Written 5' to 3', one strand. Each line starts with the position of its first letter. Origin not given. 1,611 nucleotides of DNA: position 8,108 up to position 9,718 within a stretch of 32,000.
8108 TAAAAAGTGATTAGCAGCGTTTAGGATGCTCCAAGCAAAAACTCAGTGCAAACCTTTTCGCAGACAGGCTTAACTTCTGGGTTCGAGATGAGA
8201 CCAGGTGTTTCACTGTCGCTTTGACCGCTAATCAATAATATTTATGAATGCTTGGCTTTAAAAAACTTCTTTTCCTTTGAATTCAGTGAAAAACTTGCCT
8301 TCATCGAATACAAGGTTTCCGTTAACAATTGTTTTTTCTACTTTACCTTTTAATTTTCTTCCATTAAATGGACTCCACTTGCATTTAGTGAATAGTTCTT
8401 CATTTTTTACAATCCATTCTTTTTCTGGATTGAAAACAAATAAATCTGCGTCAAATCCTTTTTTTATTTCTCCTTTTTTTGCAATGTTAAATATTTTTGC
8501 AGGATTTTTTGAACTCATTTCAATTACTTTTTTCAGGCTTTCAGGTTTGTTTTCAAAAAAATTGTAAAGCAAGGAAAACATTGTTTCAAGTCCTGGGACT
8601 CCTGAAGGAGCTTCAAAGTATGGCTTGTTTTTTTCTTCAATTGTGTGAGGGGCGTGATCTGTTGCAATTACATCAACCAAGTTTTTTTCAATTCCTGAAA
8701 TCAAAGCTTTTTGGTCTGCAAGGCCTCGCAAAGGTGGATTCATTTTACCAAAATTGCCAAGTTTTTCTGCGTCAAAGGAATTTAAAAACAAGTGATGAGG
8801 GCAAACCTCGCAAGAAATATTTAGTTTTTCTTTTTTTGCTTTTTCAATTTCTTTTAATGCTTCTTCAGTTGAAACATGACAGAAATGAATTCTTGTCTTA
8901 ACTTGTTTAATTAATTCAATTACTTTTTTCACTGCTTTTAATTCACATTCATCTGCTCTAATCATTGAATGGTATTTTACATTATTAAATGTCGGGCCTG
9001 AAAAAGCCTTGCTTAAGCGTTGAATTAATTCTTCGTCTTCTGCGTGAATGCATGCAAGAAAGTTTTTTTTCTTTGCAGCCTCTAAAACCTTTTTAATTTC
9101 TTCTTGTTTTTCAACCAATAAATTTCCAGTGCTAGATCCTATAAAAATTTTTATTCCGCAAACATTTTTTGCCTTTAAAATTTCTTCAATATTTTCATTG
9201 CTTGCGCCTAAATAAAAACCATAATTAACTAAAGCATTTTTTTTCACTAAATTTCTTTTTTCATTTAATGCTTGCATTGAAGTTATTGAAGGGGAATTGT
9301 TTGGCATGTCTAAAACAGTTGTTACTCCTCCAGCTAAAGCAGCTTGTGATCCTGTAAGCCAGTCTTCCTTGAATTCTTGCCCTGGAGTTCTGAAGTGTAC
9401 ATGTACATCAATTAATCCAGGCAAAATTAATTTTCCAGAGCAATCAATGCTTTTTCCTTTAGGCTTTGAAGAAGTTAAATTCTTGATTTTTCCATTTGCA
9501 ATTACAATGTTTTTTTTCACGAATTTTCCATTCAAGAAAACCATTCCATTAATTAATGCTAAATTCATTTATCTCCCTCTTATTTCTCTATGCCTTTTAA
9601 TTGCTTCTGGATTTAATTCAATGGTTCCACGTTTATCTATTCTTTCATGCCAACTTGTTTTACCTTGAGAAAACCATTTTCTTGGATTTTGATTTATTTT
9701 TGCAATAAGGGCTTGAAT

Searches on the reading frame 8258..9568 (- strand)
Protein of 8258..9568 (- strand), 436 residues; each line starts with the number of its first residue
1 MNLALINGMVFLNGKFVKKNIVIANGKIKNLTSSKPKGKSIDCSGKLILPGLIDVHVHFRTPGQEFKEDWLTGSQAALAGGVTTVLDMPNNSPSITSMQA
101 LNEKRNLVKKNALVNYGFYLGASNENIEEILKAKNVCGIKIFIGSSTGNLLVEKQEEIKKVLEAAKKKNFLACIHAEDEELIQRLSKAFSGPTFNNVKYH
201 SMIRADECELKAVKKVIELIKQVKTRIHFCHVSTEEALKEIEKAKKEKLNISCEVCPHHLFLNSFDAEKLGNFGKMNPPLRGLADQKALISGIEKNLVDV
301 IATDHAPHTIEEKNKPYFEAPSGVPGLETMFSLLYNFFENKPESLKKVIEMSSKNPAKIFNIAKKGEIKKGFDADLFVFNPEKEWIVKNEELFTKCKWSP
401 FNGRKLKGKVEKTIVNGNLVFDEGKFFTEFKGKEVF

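Call 89: search_protein_families(library=pfam, proteins=[window:8258-9568:-], max_evalue=0.0001)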
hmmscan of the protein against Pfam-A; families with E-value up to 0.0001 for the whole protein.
window:8258-9568:- (436 aa): 2 families
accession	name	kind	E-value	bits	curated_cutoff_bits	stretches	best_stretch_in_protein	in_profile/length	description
PF01979.26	Amidohydro_1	-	3.7e-33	115.6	25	1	48-420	2-345/345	Amidohydrolase family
PF07969.17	Amidohydro_3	-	8.4e-17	62.2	29.7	2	339-421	403-472/472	Amidohydrolase family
